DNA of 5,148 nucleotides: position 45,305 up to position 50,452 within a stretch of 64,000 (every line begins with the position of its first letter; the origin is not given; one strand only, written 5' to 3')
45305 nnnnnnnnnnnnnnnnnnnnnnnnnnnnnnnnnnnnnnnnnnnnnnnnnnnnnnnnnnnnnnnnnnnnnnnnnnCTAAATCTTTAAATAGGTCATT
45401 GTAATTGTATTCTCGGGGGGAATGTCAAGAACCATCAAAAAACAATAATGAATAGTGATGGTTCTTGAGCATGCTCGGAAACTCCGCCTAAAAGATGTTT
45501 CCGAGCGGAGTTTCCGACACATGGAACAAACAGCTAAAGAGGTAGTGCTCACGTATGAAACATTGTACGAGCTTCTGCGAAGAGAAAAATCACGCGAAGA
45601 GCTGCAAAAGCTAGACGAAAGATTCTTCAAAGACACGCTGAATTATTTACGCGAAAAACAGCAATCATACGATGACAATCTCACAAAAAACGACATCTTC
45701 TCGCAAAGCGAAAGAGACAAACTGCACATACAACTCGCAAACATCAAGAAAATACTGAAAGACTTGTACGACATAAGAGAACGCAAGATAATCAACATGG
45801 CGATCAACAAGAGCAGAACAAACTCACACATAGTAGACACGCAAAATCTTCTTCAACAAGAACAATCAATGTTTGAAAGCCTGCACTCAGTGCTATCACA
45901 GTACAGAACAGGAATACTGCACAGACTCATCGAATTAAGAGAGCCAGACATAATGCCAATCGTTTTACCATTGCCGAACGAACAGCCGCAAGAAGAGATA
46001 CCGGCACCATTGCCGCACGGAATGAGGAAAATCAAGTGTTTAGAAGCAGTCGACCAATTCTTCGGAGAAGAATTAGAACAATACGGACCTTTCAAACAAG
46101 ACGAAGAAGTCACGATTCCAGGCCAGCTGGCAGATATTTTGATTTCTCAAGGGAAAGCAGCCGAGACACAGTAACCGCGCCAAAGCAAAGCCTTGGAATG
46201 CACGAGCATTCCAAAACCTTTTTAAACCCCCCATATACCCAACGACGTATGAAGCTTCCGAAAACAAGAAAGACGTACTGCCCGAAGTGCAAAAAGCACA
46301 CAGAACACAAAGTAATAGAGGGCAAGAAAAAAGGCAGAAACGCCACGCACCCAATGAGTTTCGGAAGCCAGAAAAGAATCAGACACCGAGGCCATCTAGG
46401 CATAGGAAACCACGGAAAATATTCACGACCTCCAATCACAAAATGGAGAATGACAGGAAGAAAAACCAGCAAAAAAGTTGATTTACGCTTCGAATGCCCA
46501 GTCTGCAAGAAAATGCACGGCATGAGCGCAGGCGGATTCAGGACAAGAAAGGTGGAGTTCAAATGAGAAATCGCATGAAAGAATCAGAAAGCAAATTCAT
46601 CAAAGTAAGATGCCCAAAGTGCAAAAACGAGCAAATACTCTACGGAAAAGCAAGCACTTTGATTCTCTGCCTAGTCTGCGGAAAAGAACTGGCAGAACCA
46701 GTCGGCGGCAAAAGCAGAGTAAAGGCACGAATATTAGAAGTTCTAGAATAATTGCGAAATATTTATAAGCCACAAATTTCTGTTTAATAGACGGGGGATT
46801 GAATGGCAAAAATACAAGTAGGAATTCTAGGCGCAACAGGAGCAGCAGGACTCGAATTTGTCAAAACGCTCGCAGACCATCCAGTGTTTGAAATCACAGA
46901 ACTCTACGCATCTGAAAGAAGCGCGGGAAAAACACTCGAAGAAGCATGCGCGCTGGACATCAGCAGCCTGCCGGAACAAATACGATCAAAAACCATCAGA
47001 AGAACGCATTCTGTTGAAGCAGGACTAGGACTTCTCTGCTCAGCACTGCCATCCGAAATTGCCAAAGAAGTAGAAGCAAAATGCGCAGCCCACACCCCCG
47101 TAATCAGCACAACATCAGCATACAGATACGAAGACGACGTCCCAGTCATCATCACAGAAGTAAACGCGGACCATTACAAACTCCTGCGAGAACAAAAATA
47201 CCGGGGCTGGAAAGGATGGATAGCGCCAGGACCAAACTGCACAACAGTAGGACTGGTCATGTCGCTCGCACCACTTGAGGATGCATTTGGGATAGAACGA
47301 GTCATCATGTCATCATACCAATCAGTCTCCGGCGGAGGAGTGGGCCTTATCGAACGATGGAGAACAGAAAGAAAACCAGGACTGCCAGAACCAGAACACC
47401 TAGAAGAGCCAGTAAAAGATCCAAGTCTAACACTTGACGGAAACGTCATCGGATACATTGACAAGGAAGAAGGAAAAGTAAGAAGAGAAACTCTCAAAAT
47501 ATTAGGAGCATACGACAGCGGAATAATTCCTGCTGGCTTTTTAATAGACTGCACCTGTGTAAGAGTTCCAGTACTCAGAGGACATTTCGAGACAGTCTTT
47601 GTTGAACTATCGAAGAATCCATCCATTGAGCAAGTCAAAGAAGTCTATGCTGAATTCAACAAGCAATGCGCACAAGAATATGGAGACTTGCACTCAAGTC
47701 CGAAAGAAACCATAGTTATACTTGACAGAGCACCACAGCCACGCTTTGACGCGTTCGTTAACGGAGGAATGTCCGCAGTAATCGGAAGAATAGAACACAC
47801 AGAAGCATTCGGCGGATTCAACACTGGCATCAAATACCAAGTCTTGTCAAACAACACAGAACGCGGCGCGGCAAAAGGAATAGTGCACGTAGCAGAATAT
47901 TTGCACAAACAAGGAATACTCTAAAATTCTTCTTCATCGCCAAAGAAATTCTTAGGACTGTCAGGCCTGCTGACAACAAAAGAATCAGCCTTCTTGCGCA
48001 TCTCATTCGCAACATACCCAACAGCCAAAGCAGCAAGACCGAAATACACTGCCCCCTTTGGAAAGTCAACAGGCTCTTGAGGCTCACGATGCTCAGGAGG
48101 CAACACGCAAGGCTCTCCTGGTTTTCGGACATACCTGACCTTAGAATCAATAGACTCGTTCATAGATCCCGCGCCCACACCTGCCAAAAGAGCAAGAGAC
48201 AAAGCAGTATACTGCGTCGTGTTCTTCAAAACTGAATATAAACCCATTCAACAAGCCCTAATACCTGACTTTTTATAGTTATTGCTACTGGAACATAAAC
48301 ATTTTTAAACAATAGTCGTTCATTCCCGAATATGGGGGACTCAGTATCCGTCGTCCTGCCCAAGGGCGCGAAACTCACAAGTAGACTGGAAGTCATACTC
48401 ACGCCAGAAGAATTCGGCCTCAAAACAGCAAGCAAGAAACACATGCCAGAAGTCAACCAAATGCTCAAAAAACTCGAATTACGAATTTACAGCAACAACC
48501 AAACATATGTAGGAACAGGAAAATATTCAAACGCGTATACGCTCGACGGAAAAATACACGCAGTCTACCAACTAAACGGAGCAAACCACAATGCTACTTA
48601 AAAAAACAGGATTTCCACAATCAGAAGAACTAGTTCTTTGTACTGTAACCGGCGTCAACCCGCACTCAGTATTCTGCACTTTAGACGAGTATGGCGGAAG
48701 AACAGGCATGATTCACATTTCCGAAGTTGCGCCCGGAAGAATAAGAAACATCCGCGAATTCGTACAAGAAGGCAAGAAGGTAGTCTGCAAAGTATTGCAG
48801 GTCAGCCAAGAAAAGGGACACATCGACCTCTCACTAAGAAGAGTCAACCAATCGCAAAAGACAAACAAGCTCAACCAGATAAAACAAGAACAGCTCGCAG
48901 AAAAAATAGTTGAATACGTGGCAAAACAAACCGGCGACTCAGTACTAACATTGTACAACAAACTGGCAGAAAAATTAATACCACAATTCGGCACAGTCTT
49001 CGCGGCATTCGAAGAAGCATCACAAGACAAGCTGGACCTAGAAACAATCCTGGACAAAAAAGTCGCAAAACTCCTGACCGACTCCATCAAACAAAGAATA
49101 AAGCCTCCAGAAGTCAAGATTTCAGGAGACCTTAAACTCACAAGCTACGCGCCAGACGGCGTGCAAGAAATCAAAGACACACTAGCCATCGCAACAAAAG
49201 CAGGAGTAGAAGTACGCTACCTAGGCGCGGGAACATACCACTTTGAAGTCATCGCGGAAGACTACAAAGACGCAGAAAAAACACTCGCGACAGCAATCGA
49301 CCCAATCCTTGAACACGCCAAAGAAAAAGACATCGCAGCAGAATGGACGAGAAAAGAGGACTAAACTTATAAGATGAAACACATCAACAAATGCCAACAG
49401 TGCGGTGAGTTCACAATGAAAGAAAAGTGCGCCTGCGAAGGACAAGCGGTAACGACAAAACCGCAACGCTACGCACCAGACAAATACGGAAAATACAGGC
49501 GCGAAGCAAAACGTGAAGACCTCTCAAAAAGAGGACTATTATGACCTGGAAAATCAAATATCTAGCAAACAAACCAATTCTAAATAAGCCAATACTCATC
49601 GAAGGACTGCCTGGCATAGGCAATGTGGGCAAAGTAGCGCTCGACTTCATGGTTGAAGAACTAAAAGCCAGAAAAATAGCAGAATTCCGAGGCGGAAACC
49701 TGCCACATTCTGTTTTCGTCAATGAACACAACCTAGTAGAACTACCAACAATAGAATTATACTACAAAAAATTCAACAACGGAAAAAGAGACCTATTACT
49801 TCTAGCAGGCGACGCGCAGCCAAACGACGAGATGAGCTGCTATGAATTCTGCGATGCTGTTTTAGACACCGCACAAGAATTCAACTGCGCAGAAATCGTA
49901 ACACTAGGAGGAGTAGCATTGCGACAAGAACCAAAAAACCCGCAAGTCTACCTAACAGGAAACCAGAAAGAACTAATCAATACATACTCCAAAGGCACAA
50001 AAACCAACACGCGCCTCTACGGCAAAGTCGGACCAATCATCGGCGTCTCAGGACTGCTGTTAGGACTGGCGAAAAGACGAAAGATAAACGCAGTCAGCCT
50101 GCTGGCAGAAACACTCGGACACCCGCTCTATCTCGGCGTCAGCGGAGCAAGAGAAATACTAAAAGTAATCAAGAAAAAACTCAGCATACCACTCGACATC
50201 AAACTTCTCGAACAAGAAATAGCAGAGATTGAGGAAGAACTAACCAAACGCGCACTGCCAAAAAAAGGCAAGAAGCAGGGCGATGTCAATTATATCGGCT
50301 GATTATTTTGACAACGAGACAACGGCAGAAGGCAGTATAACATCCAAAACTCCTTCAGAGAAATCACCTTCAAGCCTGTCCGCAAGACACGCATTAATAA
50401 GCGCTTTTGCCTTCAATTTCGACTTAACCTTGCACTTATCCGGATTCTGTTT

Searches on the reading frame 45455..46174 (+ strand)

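Call 11: search_protein_families(library=pfam, proteins=[window:45455-46174:+], max_evalue=0.0001)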
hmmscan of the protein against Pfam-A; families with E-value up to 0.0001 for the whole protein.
window:45455-46174:+ (239 aa): 2 families
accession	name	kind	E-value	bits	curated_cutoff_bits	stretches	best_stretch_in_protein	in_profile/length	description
PF22090.1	Gins51_C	-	8.6e-12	45.1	27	1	192-236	2-46/48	Gins51, C-terminal domain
PF05916.17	Sld5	-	3.5e-05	24.4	22.3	1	81-152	23-99/102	GINS complex protein helical bundle domain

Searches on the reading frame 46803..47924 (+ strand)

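Call 11: search_protein_families(library=pfam, proteins=[window:46803-47924:+], max_evalue=0.0001)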
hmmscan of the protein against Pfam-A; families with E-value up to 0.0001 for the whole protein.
window:46803-47924:+ (373 aa): 2 families
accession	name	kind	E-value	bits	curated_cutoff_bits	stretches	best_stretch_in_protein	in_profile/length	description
PF02774.23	Semialdhyde_dhC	-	1e-28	101.2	26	1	155-352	1-182/184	Semialdehyde dehydrogenase, dimerisation domain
PF01118.30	Semialdhyde_dh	-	6e-25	88.4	26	1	5-126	1-119/121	Semialdehyde dehydrogenase, NAD binding domain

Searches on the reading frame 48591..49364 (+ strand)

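Call 11: search_protein_families(library=pfam, proteins=[window:48591-49364:+], max_evalue=0.0001)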
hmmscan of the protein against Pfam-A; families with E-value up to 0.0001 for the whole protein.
window:48591-49364:+ (257 aa): 3 families
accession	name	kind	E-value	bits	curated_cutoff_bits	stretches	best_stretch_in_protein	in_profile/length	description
PF07541.17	EIF_2_alpha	-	6.9e-22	78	22.8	1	121-225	1-114/114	Eukaryotic translation initiation factor 2 alpha subunit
PF00575.29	S1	-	1.4e-08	35.5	22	1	10-83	3-74/74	S1 RNA binding domain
PF23459.1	S1_RRP5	-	7.3e-05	23.7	27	0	13-82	5-72/72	RRP5 S1 domain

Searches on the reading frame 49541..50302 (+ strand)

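Call 3: search_protein_families(library=pfam, proteins=[window:49541-50302:+], max_evalue=0.01)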
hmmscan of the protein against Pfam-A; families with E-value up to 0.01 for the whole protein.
window:49541-50302:+ (253 aa): 1 family
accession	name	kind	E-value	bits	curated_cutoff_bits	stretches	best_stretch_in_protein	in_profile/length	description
PF09754.15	PAC2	-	6.4e-42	144.2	25.8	1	19-236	1-213/215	PAC2 family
